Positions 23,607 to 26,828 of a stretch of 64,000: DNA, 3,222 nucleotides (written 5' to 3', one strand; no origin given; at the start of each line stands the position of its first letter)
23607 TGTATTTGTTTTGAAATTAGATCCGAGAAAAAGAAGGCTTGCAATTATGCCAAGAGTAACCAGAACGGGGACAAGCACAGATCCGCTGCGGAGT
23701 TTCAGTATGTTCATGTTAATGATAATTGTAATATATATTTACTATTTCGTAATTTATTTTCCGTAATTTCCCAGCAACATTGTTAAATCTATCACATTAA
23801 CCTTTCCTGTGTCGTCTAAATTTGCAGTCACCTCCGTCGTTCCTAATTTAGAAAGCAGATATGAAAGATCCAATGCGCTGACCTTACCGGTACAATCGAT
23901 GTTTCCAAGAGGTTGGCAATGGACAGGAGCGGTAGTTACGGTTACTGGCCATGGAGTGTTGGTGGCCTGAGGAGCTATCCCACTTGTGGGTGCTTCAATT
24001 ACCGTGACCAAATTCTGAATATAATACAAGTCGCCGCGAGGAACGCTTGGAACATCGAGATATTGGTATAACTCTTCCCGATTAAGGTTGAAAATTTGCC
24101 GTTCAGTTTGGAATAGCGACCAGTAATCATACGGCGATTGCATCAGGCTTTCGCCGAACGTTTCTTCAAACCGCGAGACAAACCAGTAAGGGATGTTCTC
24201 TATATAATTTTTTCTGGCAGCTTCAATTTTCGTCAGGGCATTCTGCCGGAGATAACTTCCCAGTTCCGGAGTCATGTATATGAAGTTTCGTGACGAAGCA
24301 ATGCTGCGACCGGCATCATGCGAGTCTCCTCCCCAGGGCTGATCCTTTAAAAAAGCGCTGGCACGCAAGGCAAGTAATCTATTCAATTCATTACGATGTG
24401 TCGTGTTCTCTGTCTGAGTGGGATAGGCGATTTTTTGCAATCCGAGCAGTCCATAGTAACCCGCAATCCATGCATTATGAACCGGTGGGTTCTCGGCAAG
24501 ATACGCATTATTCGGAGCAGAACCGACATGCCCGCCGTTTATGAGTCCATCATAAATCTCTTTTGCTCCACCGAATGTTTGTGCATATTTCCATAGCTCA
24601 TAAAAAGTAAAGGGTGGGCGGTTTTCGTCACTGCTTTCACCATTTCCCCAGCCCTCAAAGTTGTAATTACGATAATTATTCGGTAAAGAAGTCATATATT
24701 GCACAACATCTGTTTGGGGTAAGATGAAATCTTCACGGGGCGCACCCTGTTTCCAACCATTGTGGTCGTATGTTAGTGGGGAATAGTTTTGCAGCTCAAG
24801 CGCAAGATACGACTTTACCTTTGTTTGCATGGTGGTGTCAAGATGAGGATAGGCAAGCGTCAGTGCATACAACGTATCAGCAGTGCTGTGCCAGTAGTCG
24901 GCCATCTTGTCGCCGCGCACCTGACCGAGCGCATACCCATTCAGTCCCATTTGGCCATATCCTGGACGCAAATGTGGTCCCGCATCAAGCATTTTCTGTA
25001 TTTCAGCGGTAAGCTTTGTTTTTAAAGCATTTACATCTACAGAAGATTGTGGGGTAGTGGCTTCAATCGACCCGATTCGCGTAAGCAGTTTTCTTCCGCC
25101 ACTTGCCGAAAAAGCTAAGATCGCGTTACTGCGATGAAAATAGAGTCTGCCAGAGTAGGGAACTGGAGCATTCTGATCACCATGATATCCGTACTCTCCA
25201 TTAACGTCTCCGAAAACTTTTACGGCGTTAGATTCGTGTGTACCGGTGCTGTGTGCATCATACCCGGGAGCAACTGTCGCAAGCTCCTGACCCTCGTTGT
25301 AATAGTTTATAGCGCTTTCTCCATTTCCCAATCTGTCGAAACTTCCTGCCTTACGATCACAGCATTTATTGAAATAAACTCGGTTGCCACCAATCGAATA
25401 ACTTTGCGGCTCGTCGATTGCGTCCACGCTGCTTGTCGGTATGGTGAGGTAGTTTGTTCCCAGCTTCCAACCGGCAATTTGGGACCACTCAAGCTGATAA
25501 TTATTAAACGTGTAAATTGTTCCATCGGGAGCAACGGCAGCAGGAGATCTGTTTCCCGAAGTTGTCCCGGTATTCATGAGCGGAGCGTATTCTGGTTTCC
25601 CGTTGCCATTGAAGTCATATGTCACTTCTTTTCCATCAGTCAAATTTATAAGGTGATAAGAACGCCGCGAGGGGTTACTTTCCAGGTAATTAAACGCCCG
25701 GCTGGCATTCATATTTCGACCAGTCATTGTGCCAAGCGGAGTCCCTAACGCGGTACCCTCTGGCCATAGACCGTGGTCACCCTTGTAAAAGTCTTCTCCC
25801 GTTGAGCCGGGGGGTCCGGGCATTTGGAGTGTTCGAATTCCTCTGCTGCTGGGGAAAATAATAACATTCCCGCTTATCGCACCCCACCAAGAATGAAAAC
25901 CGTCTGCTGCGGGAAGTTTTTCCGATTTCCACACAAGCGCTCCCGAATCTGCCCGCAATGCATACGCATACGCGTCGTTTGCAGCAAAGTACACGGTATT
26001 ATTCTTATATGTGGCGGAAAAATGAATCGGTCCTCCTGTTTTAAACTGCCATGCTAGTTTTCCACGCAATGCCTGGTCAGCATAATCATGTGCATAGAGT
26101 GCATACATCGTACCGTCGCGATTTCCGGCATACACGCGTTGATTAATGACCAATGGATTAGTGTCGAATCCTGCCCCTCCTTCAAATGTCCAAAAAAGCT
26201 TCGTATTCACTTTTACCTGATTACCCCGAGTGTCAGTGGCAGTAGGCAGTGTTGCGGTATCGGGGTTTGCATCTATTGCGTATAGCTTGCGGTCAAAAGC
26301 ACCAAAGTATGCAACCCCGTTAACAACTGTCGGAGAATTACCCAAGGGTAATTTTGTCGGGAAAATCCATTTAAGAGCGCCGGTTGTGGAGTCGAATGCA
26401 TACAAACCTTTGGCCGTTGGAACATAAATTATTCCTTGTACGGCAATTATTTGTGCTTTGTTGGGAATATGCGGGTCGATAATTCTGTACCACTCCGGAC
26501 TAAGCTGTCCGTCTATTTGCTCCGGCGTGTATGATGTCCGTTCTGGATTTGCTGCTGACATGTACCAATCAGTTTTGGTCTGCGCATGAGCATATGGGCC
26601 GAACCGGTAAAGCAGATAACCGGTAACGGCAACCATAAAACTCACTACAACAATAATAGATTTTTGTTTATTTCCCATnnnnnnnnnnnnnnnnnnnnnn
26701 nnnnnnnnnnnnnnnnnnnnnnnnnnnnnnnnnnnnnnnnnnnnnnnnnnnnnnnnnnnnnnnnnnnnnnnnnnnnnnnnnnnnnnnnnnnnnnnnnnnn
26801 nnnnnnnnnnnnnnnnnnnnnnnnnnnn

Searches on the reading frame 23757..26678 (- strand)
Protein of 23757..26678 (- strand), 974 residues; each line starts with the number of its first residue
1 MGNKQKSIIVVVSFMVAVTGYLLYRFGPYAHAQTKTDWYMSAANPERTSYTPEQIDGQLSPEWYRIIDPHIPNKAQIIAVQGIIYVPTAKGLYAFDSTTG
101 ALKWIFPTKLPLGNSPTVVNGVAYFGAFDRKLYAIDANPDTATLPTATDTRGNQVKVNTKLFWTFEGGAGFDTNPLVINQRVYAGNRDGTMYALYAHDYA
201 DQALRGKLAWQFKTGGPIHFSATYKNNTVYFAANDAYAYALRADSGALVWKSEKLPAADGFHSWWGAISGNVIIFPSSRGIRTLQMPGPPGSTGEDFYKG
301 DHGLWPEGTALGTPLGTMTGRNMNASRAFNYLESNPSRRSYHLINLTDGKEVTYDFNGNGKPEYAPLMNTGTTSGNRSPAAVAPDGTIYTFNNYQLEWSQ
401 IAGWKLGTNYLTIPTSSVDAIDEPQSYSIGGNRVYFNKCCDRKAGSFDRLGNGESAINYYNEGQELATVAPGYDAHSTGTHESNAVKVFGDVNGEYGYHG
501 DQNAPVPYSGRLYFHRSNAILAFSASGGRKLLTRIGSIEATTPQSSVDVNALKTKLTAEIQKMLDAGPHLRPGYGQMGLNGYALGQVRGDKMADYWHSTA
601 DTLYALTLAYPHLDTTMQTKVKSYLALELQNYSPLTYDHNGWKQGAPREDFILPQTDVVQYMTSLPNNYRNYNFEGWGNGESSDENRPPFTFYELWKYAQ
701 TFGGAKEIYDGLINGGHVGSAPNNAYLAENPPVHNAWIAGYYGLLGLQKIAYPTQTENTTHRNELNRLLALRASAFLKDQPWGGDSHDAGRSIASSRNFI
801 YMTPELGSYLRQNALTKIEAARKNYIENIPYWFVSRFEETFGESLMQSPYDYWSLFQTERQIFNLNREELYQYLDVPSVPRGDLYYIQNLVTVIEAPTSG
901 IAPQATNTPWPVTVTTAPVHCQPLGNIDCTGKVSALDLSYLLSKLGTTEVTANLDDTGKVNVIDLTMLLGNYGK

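Call 13: find_encoding_contigs(protein=window:23757-26678:-, flank=10000, max_places=3)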
Protein window:23757-26678:- (974 aa): 4 contigs read that carry it; 3 places shown.
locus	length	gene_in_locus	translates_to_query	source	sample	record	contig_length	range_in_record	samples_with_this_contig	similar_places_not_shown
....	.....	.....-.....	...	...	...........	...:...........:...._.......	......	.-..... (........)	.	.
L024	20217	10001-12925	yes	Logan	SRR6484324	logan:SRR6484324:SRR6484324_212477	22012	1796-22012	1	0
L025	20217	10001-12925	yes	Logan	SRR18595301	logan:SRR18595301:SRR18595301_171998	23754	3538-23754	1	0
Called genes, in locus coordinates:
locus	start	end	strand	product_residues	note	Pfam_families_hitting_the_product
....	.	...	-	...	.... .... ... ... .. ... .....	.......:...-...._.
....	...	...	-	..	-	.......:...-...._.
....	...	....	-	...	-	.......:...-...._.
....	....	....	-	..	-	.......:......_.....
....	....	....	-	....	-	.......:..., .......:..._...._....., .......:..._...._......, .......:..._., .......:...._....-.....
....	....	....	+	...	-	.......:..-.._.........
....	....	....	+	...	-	-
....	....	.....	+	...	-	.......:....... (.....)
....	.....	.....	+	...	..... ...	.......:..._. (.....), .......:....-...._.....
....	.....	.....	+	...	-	-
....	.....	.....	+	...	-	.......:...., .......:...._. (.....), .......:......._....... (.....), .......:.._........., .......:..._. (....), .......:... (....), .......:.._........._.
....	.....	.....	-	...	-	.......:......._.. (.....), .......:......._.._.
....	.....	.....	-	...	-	-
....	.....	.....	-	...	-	-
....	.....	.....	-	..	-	-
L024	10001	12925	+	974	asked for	PF13360:PQQ_2 (faint), PF13570:Beta-prop_ACSF4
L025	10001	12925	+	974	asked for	PF13360:PQQ_2 (faint), PF13570:Beta-prop_ACSF4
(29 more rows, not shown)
